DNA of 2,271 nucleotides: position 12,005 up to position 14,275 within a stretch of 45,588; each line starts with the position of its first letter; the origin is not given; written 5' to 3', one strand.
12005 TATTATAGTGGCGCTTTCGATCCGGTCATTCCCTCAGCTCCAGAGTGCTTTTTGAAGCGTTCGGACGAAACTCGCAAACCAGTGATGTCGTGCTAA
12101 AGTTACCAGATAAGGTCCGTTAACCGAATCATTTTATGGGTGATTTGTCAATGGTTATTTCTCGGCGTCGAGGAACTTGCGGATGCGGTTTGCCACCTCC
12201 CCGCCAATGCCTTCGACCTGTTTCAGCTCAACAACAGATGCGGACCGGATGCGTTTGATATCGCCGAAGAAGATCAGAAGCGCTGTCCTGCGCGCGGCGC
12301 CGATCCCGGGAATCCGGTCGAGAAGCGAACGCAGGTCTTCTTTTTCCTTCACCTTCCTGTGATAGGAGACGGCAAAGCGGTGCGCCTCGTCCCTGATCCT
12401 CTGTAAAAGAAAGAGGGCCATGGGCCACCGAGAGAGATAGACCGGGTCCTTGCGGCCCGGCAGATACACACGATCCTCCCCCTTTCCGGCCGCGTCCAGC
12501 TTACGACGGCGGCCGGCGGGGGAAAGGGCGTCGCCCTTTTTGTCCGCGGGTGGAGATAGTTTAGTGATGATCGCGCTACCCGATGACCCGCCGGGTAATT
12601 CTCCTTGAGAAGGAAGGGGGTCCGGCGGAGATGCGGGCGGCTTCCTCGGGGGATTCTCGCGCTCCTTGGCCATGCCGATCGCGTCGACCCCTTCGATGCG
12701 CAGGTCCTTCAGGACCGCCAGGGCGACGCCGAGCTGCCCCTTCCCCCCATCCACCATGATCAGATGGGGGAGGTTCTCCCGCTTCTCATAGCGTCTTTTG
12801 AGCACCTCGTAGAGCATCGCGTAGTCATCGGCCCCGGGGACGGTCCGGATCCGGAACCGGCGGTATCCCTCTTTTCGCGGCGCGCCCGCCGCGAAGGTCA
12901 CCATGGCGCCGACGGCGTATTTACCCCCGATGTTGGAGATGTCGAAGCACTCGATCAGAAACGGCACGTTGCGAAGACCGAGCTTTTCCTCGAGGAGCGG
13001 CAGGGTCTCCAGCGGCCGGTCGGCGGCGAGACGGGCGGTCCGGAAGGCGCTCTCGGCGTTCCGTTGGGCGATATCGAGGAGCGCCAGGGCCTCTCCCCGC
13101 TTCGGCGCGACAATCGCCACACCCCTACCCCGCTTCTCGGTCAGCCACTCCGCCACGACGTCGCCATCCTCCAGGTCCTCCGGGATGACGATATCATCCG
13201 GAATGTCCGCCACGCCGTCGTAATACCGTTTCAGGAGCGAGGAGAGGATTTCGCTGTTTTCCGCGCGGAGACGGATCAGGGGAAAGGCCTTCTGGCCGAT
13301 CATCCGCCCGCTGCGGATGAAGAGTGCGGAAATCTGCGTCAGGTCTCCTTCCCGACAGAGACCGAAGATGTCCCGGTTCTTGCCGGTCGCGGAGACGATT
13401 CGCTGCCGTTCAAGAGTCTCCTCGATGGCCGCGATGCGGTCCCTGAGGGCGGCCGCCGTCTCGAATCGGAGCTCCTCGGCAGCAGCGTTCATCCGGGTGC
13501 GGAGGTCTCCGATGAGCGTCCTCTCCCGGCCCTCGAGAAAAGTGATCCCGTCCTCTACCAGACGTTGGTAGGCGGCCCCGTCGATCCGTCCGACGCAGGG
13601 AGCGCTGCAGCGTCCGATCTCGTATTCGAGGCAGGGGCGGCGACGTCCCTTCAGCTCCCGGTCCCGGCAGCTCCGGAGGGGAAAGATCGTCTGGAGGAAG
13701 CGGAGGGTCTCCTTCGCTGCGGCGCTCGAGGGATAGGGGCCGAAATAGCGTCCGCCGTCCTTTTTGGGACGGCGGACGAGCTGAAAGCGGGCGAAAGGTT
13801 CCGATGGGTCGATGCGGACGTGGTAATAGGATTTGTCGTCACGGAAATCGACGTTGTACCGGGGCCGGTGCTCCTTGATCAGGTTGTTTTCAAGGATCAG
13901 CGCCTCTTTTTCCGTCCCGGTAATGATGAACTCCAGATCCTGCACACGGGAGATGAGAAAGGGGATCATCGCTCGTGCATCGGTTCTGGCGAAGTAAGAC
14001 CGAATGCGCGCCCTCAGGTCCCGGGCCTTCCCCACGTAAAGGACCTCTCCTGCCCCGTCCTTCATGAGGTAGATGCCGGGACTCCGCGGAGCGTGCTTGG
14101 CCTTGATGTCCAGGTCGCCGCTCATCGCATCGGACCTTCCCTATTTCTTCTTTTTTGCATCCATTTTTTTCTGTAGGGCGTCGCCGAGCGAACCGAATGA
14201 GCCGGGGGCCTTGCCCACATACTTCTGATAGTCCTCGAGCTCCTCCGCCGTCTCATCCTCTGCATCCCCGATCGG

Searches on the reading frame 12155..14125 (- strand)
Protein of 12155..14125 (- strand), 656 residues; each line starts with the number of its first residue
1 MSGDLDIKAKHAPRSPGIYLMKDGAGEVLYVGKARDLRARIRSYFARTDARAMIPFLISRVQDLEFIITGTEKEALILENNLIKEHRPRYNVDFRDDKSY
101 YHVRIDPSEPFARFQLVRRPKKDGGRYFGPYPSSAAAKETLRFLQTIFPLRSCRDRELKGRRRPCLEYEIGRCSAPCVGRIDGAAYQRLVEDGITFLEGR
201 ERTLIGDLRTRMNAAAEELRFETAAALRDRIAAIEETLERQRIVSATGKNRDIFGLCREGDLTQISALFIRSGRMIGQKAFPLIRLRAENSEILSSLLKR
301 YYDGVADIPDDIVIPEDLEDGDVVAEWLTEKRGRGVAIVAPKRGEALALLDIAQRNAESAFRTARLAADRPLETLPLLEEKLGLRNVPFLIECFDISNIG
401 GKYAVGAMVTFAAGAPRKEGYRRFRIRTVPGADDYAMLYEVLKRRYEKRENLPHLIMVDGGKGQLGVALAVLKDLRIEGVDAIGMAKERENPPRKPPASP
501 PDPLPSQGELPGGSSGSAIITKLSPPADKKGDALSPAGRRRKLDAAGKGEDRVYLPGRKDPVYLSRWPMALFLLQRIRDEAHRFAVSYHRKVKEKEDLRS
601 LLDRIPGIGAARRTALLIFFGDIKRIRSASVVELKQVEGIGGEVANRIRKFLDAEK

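Call 8: find_encoding_contigs(protein=window:12155-14125:-, flank=10000, max_places=10)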
Protein window:12155-14125:- (656 aa): 3 contigs read that carry it; 3 places shown.
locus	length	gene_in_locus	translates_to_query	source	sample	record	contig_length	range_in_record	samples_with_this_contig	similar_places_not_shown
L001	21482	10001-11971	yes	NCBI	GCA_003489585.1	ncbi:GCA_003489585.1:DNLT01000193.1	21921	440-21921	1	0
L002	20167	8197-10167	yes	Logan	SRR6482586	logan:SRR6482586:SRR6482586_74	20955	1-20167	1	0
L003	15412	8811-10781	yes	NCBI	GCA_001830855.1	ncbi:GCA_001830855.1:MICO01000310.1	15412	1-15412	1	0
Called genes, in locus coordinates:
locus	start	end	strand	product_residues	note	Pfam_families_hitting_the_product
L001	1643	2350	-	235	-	PF00005:ABC_tran, PF13304:AAA_21 (faint)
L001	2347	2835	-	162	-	PF00005:ABC_tran, PF12399:BCA_ABC_TP_C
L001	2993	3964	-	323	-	PF02653:BPD_transp_2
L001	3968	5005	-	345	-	PF02653:BPD_transp_2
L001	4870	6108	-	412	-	PF13433:Peripla_BP_5, PF13458:Peripla_BP_6, PF01094:ANF_receptor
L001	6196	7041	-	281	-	PF00106:adh_short, PF13561:adh_short_C2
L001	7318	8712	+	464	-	PF00989:PAS (weak), PF00158:Sigma54_activat, PF14532:Sigma54_activ_2, PF01078:Mg_chelatase (faint), PF07728:AAA_5 (weak), PF25601:AAA_lid_14, PF02954:HTH_8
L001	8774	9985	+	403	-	PF00575:S1, PF23459:S1_RRP5 (weak), PF00575:S1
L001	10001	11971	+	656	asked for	PF01541:GIY-YIG, PF27096:UvrC_M, PF02151:UVR, PF22920:UvrC_RNaseH, PF08459:UvrC_RNaseH_dom, PF00633:HHH (faint), PF12826:HHH_2 (weak), PF14520:HHH_5 (weak)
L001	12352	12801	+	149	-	-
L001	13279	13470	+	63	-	-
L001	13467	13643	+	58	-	PF07927:HicA_toxin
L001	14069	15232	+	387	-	PF13183:Fer4_8 (faint), PF12797:Fer4_2 (faint), PF12837:Fer4_6 (faint), PF12838:Fer4_7 (weak), PF13187:Fer4_9 (weak), PF13237:Fer4_10 (weak), PF14697:Fer4_21 (weak), PF00037:Fer4 (weak)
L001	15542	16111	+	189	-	PF01169:GDT1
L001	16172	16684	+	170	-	PF01035:DNA_binding_1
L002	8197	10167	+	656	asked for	PF01541:GIY-YIG, PF27096:UvrC_M, PF02151:UVR, PF22920:UvrC_RNaseH, PF08459:UvrC_RNaseH_dom, PF00633:HHH (faint), PF12826:HHH_2 (weak), PF14520:HHH_5 (weak)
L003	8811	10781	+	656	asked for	PF01541:GIY-YIG, PF27096:UvrC_M, PF02151:UVR, PF22920:UvrC_RNaseH, PF08459:UvrC_RNaseH_dom, PF00633:HHH (faint), PF12826:HHH_2 (weak), PF14520:HHH_5 (weak)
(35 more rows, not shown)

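Call 37: find_homologous_proteins(query=window:12155-14125:-, max_evalue=1e-100)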
Query window:12155-14125:- (656 aa): 7215 proteins with E <= 1e-100 among 8000 candidates; the best 120 are listed.
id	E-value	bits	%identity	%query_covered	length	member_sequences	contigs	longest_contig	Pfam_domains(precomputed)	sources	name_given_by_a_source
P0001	0.0e+0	1451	100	100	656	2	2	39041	PF12826.14,PF27096.1,PF14520.13,PF02151.26,PF01541.31,PF22920.3,PF00633.30,PF08459.18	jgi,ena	-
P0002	0.0e+0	1288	86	100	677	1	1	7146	PF12826.14,PF27096.1,PF14520.13,PF02151.26,PF01541.31,PF22920.3,PF08459.18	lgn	-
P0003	0.0e+0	1278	88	100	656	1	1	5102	PF12826.14,PF27096.1,PF14520.13,PF02151.26,PF01541.31,PF22920.3,PF00633.30,PF08459.18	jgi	jgi:excinuclease ABC subunit C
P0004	0.0e+0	1277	86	100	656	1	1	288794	PF12826.14,PF27096.1,PF14520.13,PF02151.26,PF01541.31,PF22920.3,PF00633.30,PF08459.18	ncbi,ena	-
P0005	0.0e+0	1272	87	100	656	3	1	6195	PF12826.14,PF27096.1,PF14520.13,PF02151.26,PF01541.31,PF22920.3,PF08459.18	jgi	jgi:excinuclease ABC subunit C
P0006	0.0e+0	1268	86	100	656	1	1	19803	PF12826.14,PF27096.1,PF14520.13,PF02151.26,PF01541.31,PF22920.3,PF00633.30,PF08459.18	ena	-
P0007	0.0e+0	1264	84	100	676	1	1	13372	PF12826.14,PF27096.1,PF14520.13,PF02151.26,PF01541.31,PF22920.3,PF00633.30,PF08459.18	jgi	jgi:excinuclease ABC subunit C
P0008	0.0e+0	1262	86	100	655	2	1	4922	PF12826.14,PF27096.1,PF14520.13,PF02151.26,PF01541.31,PF22920.3,PF00633.30,PF08459.18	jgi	-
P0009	0.0e+0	1258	85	100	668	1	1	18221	PF12826.14,PF27096.1,PF14520.13,PF02151.26,PF01541.31,PF22920.3,PF00633.30,PF08459.18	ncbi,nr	ncbi:MAG: excinuclease ABC subunit UvrC [Syntrophales bacterium]|nr:excinuclease ABC subunit UvrC [S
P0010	0.0e+0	1244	84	100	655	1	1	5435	PF12826.14,PF27096.1,PF14520.13,PF02151.26,PF01541.31,PF22920.3,PF00633.30,PF08459.18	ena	-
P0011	0.0e+0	1243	84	100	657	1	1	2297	PF12826.14,PF27096.1,PF14520.13,PF02151.26,PF01541.31,PF22920.3,PF08459.18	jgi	jgi:excinuclease ABC subunit C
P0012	0.0e+0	1240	84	100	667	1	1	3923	PF12826.14,PF27096.1,PF14520.13,PF02151.26,PF01541.31,PF22920.3,PF00633.30,PF08459.18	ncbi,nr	ncbi:MAG: excinuclease ABC subunit C [Syntrophus sp. (in: bacteria)]|nr:excinuclease ABC subunit C [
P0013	0.0e+0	1238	85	100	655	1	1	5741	PF12826.14,PF27096.1,PF14520.13,PF02151.26,PF01541.31,PF22920.3,PF08459.18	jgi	jgi:excinuclease ABC subunit C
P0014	0.0e+0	1232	84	100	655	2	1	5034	PF12826.14,PF27096.1,PF14520.13,PF02151.26,PF01541.31,PF22920.3,PF00633.30,PF08459.18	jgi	jgi:excinuclease ABC subunit C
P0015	0.0e+0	1227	83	100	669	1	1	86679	PF12826.14,PF27096.1,PF14520.13,PF02151.26,PF01541.31,PF22920.3,PF08459.18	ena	-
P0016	0.0e+0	1219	83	100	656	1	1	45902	PF12826.14,PF27096.1,PF14520.13,PF02151.26,PF01541.31,PF22920.3,PF08459.18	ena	-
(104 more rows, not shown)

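Call 38: find_encoding_contigs(protein=P0004, flank=6000, max_places=2)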
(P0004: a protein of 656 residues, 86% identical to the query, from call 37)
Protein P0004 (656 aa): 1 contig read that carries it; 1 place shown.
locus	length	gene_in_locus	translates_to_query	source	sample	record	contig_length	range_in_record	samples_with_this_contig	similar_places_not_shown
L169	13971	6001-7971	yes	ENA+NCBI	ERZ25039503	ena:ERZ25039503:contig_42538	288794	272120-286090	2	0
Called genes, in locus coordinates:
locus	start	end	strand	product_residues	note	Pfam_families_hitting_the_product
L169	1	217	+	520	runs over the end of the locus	PF07969:Amidohydro_3, PF01979:Amidohydro_1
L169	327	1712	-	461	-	PF00211:Guanylate_cyc (weak)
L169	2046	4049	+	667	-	PF04851:ResIII, PF17757:UvrB_inter, PF27431:UvrB_3rd, PF00271:Helicase_C, PF12344:UvrB, PF02151:UVR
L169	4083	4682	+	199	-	PF01812:5-FTHF_cyc-lig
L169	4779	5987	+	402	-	PF00575:S1, PF21710:Spt6_S1 (faint), PF23459:S1_RRP5, PF00575:S1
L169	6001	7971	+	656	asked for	PF01541:GIY-YIG, PF27096:UvrC_M, PF02151:UVR, PF22920:UvrC_RNaseH, PF08459:UvrC_RNaseH_dom, PF00633:HHH (faint), PF12826:HHH_2, PF14520:HHH_5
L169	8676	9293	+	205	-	-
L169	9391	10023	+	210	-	-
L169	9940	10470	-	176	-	-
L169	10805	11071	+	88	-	-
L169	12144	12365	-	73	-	-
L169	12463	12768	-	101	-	-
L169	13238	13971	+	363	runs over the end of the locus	PF03193:RsgA_GTPase, PF01926:MMR_HSR1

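Call 39: find_encoding_contigs(protein=P0006, flank=6000, max_places=2)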
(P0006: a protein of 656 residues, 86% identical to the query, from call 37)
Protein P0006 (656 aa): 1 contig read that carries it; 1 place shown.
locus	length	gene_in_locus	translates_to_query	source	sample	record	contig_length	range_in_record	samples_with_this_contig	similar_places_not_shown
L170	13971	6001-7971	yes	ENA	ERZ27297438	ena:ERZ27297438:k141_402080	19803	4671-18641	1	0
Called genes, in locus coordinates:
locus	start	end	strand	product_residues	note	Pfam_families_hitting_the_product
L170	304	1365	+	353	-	PF01544:CorA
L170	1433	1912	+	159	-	PF02915:Rubrerythrin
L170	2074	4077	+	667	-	PF04851:ResIII, PF17757:UvrB_inter, PF27431:UvrB_3rd, PF00271:Helicase_C, PF12344:UvrB, PF02151:UVR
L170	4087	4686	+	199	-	PF01812:5-FTHF_cyc-lig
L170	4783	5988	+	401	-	PF00575:S1, PF21710:Spt6_S1 (faint), PF23459:S1_RRP5, PF00575:S1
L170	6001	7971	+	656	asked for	PF01541:GIY-YIG, PF27096:UvrC_M, PF02151:UVR, PF22920:UvrC_RNaseH, PF08459:UvrC_RNaseH_dom, PF00633:HHH (faint), PF12826:HHH_2, PF14520:HHH_5 (weak)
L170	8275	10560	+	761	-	PF13175:AAA_15, PF13304:AAA_21, PF20469:OLD-like_TOPRIM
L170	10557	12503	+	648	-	PF00580:UvrD-helicase, PF13245:AAA_19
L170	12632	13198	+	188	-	PF00857:Isochorismatase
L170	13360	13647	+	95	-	PF04365:BrnT_toxin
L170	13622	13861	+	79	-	-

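Call 40: find_encoding_contigs(protein=P0009, flank=6000, max_places=2)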
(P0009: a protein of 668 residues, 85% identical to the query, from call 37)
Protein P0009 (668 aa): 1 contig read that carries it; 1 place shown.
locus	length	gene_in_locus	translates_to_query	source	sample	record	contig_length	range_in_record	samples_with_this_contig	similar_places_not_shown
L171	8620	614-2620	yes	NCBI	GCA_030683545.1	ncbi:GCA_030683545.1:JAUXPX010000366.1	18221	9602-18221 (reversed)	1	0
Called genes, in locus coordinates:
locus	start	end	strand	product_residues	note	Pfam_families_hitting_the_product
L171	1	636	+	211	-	PF21710:Spt6_S1 (faint), PF00575:S1, PF23459:S1_RRP5, PF00575:S1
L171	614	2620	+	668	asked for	PF01541:GIY-YIG, PF27096:UvrC_M, PF02151:UVR, PF22920:UvrC_RNaseH, PF08459:UvrC_RNaseH_dom, PF00633:HHH (faint), PF12826:HHH_2, PF14520:HHH_5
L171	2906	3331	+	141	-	PF18863:AbiJ_NTD4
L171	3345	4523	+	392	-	-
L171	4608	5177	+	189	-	PF00857:Isochorismatase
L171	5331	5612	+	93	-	PF02604:PhdYeFM_antitox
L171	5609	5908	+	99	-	PF05016:ParE_toxin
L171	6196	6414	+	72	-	PF09720:Unstab_antitox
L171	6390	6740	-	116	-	-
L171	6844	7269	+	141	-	PF24735:DUF7686, PF24828:DUF7713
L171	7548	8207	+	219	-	PF00702:Hydrolase (faint), PF13419:HAD_2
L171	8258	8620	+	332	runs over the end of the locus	PF03193:RsgA_GTPase, PF00005:ABC_tran (weak), PF01926:MMR_HSR1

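Call 41: find_encoding_contigs(protein=P0016, flank=6000, max_places=2)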
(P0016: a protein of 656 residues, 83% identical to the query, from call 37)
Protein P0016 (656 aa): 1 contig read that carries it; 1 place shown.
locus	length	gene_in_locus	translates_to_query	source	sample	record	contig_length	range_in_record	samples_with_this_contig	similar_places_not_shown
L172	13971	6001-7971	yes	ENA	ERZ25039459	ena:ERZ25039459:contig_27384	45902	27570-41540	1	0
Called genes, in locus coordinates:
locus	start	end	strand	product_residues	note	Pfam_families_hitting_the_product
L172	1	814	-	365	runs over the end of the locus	PF00005:ABC_tran, PF08402:TOBE_2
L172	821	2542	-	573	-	PF00528:BPD_transp_1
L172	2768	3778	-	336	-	PF01547:SBP_bac_1, PF13531:SBP_bac_11, PF13416:SBP_bac_8, PF13343:SBP_bac_6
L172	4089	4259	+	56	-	PF01812:5-FTHF_cyc-lig (weak)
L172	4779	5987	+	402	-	PF21710:Spt6_S1 (faint), PF00575:S1 (weak), PF13509:S1_2 (faint), PF23459:S1_RRP5 (faint), PF00575:S1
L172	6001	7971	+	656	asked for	PF01541:GIY-YIG, PF27096:UvrC_M, PF02151:UVR, PF22920:UvrC_RNaseH, PF08459:UvrC_RNaseH_dom, PF12826:HHH_2 (weak), PF14520:HHH_5 (weak)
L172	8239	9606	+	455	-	PF03972:MmgE_PrpD_N, PF19305:MmgE_PrpD_C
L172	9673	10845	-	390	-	PF00205:TPP_enzyme_M, PF02775:TPP_enzyme_C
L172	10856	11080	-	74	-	-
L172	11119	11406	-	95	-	-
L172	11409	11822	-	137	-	-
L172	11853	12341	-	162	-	-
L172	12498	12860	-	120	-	-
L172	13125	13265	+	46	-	-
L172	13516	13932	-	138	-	PF05168:HEPN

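Call 61: find_encoding_contigs(protein=P0003, flank=6000, max_places=2)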
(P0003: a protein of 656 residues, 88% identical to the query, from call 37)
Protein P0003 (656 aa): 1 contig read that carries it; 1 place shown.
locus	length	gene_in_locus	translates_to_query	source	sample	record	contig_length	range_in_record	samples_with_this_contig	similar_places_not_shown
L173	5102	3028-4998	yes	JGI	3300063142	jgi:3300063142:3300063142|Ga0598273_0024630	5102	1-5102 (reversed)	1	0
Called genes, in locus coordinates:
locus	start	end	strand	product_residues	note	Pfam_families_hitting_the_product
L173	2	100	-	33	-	?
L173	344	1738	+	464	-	PF00989:PAS (weak), PF00158:Sigma54_activat, PF14532:Sigma54_activ_2, PF01078:Mg_chelatase (faint), PF07728:AAA_5 (weak), PF25601:AAA_lid_14, PF02954:HTH_8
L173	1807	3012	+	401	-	PF23459:S1_RRP5 (faint), PF00575:S1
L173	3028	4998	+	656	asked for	PF01541:GIY-YIG, PF27096:UvrC_M, PF02151:UVR, PF22920:UvrC_RNaseH, PF08459:UvrC_RNaseH_dom, PF00633:HHH (faint), PF12826:HHH_2 (weak), PF14520:HHH_5 (weak)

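Call 62: find_encoding_contigs(protein=P0005, flank=6000, max_places=2)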
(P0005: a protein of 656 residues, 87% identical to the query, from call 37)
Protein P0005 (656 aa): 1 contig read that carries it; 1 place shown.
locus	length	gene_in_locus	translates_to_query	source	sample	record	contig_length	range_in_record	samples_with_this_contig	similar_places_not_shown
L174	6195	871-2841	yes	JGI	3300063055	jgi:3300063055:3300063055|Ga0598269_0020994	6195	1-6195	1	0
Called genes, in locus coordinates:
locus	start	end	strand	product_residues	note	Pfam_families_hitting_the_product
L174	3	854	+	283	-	PF21710:Spt6_S1 (faint), PF00575:S1, PF23459:S1_RRP5, PF00575:S1, PF23459:S1_RRP5 (weak)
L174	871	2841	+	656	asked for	PF01541:GIY-YIG, PF27096:UvrC_M, PF02151:UVR, PF22920:UvrC_RNaseH, PF08459:UvrC_RNaseH_dom, PF12826:HHH_2 (weak), PF14520:HHH_5 (weak)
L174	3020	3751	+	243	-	PF01169:GDT1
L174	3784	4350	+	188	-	PF01035:DNA_binding_1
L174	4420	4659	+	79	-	-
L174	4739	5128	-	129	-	-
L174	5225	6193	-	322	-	?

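Call 63: find_encoding_contigs(protein=P0002, flank=6000, max_places=2)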
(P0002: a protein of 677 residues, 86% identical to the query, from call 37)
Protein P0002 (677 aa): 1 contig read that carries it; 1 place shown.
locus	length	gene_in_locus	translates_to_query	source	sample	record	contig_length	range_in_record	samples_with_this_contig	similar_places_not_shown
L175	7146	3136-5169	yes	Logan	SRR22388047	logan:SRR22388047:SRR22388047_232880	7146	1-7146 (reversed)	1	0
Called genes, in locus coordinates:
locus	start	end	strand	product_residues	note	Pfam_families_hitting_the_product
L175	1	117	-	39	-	?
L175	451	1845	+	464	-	PF00989:PAS (weak), PF00158:Sigma54_activat, PF14532:Sigma54_activ_2, PF01078:Mg_chelatase (faint), PF07728:AAA_5 (weak), PF25601:AAA_lid_14, PF02954:HTH_8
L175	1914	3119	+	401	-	PF00575:S1, PF23459:S1_RRP5 (weak), PF00575:S1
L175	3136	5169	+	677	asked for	PF01541:GIY-YIG, PF27096:UvrC_M, PF02151:UVR, PF22920:UvrC_RNaseH, PF08459:UvrC_RNaseH_dom, PF12826:HHH_2 (weak), PF14520:HHH_5 (weak)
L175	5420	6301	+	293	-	PF13365:Trypsin_2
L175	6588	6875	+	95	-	-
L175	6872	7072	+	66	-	-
